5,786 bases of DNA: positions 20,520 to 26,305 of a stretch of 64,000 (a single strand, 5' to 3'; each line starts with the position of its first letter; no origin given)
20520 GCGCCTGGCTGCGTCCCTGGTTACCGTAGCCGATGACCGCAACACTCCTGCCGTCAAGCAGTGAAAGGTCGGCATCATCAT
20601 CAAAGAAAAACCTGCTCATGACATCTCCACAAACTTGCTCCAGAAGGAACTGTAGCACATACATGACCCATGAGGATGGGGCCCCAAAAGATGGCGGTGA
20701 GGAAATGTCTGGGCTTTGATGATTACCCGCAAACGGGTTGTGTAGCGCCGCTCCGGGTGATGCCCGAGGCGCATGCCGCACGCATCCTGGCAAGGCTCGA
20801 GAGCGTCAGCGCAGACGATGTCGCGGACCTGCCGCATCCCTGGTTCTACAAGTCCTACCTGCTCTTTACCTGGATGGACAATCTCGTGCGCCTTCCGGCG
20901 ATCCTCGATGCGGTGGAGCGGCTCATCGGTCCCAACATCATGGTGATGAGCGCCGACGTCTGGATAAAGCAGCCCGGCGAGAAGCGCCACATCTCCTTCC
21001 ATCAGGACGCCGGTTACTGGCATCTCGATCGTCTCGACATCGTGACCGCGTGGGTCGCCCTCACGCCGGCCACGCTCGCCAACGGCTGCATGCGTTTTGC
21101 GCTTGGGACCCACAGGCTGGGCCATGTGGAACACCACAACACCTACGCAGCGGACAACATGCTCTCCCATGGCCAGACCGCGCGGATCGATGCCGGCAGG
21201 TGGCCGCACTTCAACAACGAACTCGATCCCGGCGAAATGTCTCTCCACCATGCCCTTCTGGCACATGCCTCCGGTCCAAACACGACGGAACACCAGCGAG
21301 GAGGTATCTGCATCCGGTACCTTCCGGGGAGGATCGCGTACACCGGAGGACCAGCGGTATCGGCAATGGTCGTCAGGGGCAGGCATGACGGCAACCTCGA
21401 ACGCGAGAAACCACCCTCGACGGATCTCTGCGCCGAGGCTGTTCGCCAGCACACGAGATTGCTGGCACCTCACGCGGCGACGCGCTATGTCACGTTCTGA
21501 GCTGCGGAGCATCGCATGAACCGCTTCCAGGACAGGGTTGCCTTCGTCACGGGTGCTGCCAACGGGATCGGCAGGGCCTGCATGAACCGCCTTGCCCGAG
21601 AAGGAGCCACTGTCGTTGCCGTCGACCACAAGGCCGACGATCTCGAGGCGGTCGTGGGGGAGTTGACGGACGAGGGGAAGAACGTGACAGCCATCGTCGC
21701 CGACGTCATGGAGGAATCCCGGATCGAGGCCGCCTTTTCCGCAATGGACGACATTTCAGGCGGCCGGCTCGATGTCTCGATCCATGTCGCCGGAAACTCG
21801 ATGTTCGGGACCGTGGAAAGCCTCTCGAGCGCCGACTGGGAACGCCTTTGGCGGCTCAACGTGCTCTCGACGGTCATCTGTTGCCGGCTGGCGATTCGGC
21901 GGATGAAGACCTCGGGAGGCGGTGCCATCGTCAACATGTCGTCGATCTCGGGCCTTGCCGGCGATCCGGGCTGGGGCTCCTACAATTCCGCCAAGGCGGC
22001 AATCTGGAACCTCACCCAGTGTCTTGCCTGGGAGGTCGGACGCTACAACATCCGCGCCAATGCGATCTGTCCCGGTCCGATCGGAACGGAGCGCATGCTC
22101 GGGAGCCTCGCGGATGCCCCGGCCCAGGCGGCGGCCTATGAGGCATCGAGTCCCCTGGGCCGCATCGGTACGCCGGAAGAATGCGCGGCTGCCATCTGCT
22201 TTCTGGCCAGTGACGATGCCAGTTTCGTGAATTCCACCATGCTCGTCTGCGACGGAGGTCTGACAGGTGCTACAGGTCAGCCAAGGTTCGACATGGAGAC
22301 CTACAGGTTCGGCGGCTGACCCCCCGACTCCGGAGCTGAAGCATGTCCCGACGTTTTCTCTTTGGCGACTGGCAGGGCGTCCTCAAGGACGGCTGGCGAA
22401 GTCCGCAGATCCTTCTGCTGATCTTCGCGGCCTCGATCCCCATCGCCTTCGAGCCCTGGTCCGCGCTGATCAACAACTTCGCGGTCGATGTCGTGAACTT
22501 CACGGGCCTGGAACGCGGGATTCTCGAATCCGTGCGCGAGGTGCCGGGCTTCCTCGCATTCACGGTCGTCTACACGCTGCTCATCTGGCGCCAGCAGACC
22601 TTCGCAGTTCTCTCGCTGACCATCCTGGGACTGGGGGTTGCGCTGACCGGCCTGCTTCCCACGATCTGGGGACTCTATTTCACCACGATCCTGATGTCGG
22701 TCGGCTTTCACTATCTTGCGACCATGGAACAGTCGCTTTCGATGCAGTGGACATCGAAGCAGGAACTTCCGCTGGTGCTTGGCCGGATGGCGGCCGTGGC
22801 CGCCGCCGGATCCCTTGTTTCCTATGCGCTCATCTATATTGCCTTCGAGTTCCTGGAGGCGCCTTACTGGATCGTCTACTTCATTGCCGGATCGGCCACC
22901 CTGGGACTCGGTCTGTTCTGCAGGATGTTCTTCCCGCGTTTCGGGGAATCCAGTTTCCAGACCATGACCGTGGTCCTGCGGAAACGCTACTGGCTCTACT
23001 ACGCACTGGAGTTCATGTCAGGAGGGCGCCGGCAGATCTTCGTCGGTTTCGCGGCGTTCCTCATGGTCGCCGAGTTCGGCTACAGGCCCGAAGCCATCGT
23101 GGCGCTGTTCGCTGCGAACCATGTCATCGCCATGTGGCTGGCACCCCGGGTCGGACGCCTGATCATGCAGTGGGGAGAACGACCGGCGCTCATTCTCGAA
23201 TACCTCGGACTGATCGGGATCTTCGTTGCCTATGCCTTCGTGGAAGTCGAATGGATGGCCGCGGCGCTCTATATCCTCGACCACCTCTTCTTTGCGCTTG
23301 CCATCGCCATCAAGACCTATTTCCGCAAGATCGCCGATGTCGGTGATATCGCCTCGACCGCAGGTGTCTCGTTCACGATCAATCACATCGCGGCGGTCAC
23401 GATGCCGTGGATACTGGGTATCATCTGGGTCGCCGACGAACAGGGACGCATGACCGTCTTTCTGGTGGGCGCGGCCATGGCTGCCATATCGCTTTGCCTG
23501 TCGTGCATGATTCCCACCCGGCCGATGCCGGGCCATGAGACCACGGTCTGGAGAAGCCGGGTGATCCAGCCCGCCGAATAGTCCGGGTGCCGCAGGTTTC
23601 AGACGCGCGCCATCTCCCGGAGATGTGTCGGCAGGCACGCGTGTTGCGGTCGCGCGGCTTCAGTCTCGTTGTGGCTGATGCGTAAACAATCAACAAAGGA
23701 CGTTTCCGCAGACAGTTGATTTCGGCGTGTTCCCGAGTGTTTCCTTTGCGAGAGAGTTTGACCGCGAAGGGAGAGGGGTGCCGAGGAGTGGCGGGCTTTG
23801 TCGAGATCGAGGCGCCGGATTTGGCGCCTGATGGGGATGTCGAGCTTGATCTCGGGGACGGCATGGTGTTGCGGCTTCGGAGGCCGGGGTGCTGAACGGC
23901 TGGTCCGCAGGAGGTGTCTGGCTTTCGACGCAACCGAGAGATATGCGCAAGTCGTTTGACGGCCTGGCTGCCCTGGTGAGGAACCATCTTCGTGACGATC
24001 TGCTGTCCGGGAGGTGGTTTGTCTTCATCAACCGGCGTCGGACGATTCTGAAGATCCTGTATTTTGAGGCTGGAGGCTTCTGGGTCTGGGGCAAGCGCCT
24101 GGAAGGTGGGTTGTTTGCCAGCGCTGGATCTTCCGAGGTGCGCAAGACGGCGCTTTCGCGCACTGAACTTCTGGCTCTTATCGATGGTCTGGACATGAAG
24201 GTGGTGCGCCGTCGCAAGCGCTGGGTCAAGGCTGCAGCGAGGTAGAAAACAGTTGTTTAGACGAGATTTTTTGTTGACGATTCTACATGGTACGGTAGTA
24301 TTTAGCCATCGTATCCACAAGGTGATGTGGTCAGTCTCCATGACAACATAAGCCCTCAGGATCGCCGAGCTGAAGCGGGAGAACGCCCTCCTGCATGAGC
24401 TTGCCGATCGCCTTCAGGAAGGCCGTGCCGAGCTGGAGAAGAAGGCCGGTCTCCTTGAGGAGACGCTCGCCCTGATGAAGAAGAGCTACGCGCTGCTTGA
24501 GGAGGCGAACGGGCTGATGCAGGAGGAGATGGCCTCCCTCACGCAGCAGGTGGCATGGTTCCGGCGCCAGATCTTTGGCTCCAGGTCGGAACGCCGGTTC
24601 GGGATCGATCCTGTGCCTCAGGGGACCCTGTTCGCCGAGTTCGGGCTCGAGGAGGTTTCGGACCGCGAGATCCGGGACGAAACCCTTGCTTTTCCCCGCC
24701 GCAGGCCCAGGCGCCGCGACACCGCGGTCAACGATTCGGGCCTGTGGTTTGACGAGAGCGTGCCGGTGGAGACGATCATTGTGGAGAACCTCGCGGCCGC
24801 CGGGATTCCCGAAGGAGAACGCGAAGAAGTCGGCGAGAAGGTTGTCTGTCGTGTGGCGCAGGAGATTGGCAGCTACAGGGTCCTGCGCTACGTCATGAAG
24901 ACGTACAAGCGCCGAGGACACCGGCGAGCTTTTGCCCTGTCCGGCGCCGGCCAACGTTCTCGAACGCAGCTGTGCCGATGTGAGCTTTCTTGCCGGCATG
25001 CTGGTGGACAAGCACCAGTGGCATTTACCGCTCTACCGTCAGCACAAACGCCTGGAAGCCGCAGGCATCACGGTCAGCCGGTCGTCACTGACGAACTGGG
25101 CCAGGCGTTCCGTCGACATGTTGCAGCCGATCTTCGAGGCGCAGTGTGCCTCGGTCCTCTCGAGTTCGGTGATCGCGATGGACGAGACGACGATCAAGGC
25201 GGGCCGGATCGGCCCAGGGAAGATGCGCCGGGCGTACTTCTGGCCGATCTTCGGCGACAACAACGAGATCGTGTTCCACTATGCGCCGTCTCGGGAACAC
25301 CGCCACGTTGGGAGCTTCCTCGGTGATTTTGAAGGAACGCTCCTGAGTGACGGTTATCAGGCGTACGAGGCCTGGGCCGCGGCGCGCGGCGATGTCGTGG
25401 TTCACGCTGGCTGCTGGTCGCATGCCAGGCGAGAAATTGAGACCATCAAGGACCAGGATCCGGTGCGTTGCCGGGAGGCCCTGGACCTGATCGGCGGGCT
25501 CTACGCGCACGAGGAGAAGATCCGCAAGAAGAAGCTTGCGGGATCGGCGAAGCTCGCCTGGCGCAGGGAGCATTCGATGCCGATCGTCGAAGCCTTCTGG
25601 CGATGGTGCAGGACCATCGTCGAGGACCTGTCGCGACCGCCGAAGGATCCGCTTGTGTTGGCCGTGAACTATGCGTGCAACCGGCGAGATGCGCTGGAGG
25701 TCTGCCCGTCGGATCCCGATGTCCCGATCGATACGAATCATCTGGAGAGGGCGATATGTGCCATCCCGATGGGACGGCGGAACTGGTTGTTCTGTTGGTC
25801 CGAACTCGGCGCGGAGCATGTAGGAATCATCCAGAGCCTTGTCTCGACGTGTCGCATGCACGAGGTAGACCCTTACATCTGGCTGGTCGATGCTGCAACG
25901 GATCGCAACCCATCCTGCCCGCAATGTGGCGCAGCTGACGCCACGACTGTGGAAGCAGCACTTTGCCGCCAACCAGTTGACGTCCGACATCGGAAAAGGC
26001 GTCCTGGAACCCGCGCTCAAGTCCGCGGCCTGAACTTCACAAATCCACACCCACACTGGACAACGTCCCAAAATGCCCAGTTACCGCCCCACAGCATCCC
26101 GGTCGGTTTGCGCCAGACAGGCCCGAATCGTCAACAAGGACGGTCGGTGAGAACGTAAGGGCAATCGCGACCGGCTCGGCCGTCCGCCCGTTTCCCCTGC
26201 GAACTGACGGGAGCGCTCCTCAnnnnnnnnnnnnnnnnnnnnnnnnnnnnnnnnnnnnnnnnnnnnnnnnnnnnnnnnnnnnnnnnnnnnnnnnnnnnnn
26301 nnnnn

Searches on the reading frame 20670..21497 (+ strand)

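Call 28: search_protein_families(library=pfam, proteins=[window:20670-21497:+], max_evalue=0.00001)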
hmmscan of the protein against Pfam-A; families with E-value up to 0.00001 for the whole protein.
window:20670-21497:+ (276 aa): 1 family
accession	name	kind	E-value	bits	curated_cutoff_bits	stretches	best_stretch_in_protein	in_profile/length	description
PF05721.19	PhyH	-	4.6e-22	79.8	22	1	76-211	69-212/213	Phytanoyl-CoA dioxygenase (PhyH)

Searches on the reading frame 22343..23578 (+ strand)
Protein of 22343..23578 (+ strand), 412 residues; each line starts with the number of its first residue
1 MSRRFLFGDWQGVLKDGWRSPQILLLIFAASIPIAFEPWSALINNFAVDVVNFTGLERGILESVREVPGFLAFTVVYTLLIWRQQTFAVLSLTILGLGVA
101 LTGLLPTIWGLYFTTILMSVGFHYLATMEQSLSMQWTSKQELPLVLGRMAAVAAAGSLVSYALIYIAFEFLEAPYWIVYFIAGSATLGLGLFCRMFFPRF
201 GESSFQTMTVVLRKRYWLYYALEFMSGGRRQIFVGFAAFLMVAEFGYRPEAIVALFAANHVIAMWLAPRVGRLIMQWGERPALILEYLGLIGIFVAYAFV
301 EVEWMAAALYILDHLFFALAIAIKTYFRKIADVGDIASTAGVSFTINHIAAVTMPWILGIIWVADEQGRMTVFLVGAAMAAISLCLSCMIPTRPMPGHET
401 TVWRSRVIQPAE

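Call 73: search_protein_families(library=pfam, proteins=[window:22343-23578:+], max_evalue=0.00001)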
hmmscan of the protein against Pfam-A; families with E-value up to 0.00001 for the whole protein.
window:22343-23578:+ (412 aa): 1 family
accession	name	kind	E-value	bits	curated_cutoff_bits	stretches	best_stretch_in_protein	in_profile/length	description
PF07690.21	MFS_1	-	5.7e-08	32.5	33.4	1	73-353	48-345/347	Major Facilitator Superfamily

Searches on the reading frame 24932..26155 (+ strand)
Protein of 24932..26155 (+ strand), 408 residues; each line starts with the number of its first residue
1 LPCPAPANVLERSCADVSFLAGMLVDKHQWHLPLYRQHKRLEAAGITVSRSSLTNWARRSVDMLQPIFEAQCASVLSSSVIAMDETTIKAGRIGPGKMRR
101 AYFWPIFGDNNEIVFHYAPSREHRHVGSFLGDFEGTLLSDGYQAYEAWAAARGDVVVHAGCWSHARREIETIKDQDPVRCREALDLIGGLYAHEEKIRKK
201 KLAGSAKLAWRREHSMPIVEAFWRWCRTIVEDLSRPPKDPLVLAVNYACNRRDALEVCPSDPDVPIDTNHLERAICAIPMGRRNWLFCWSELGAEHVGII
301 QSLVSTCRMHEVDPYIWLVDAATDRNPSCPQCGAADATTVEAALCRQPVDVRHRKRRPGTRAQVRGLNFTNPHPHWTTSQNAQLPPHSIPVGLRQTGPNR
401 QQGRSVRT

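Call 73: search_protein_families(library=pfam, proteins=[window:24932-26155:+], max_evalue=0.00001)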
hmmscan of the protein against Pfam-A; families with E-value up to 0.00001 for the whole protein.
window:24932-26155:+ (408 aa): 1 family
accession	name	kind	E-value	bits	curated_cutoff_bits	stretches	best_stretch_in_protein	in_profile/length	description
PF03050.20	DDE_Tnp_IS66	-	6.9e-79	265.6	23.1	1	13-295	2-283/284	Transposase IS66 family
